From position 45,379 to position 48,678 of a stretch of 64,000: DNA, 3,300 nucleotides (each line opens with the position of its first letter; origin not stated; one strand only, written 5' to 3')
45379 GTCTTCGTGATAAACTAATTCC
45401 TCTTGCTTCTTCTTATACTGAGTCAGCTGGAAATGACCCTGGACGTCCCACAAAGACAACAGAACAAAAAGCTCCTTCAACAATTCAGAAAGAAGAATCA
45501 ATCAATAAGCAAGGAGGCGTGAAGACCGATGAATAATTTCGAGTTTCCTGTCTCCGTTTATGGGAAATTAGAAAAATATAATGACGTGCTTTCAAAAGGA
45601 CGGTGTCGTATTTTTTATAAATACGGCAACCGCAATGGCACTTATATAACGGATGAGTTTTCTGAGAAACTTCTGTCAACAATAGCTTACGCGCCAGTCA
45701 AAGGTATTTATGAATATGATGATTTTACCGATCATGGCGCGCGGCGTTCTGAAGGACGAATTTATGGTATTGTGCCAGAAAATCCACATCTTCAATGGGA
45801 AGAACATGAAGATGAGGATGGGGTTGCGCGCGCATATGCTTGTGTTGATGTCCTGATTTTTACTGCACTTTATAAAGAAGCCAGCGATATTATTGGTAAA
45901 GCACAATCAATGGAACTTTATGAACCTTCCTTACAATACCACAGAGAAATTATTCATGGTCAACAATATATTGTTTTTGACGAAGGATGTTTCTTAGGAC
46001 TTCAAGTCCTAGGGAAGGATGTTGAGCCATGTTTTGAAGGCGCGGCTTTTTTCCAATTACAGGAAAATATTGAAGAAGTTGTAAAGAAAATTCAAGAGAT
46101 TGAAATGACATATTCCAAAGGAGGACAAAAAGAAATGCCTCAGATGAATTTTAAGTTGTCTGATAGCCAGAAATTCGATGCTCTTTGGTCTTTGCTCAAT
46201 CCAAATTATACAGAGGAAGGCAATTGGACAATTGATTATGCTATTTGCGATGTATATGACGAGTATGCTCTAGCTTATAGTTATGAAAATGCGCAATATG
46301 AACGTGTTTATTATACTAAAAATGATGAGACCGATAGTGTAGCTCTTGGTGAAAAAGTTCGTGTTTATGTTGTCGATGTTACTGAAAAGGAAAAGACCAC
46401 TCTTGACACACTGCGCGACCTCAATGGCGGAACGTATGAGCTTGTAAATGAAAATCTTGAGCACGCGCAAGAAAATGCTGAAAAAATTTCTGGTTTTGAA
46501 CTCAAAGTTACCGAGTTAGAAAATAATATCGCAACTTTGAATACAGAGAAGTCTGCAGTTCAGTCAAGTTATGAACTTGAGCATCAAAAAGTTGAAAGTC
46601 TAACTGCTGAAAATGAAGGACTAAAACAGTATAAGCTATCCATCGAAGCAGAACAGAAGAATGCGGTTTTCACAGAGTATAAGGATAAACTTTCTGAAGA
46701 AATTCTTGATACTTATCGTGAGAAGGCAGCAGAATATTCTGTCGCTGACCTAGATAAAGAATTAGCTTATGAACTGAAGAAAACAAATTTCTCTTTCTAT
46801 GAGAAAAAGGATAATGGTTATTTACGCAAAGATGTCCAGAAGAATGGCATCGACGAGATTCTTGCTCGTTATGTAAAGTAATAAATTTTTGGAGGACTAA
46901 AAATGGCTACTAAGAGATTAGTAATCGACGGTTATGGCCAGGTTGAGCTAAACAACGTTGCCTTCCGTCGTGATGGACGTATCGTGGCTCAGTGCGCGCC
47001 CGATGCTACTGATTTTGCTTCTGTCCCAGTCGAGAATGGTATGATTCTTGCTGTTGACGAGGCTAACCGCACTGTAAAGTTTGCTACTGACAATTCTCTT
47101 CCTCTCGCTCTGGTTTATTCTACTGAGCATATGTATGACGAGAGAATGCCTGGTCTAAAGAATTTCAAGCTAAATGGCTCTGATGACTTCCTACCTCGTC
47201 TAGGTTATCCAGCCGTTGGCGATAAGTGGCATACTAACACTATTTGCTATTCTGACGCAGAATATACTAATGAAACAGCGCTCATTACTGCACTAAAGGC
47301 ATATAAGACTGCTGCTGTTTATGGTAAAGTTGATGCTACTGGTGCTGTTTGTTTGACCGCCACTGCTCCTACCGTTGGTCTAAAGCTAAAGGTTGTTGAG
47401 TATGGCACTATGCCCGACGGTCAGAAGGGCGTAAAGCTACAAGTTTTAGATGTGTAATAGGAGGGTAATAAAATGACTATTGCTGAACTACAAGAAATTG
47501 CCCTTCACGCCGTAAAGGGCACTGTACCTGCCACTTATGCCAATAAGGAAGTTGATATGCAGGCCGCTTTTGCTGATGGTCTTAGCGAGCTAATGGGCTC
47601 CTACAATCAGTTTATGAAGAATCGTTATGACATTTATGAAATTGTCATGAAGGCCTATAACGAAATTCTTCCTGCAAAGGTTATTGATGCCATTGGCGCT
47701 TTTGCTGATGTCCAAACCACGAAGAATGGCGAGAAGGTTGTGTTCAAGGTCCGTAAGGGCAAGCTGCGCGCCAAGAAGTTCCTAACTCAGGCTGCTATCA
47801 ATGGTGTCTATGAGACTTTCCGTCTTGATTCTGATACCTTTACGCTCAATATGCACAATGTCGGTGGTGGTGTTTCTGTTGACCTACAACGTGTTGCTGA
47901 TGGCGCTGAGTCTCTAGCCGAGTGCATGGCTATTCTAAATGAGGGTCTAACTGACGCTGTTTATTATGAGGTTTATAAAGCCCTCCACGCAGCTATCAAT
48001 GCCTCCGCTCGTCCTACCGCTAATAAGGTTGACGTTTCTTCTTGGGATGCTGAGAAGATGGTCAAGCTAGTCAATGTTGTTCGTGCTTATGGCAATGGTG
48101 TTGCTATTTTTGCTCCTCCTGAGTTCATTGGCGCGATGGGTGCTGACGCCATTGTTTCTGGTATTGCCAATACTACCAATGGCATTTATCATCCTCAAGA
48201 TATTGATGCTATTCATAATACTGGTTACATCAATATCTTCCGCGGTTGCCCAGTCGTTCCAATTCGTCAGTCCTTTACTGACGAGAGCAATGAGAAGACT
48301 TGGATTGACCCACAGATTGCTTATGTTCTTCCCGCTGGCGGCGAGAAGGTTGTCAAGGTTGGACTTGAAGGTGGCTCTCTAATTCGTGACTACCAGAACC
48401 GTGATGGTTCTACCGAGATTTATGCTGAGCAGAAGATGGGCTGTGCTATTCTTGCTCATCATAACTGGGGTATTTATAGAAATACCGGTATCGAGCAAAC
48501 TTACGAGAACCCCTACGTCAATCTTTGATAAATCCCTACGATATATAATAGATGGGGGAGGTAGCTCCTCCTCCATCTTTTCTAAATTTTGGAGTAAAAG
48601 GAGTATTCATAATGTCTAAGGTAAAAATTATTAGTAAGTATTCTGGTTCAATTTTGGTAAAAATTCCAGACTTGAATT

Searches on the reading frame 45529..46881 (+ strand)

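Call 10: search_protein_families(library=pfam, max_evalue=0.01, proteins=[window:45529-46881:+])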
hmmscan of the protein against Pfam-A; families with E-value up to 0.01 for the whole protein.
window:45529-46881:+ (450 aa): 0 families

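Call 37: search_protein_families(library=phrogs, max_evalue=0.001, proteins=[window:45529-46881:+])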
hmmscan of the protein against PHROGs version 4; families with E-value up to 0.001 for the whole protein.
window:45529-46881:+ (450 aa): 1 family
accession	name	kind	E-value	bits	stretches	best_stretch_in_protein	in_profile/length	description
phrog_3313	-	unknown function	7.5e-32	112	1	12-441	15-455/480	-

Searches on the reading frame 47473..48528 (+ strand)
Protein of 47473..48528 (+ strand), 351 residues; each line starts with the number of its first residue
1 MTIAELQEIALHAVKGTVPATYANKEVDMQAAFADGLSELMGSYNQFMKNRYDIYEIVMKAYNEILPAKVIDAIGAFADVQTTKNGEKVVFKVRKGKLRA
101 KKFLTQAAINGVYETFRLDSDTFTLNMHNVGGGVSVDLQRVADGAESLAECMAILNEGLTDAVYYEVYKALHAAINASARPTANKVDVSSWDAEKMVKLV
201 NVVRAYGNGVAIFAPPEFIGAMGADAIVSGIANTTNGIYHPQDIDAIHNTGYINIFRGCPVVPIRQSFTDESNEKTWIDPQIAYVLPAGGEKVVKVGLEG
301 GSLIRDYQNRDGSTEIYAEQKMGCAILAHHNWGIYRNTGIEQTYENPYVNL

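Call 10: search_protein_families(library=pfam, max_evalue=0.01, proteins=[window:47473-48528:+])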
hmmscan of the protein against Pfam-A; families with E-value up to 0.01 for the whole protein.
window:47473-48528:+ (351 aa): 0 families

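Call 37: search_protein_families(library=phrogs, max_evalue=0.001, proteins=[window:47473-48528:+])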
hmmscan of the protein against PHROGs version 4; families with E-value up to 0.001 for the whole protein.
window:47473-48528:+ (351 aa): 3 families
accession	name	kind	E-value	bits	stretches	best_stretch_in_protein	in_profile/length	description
phrog_4088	-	unknown function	2.7e-47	162.7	1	2-337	3-331/332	-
phrog_22779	-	unknown function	0.00016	22.3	1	127-312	1-174/205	-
phrog_27131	-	unknown function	0.00095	20.4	0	4-98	6-102/119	-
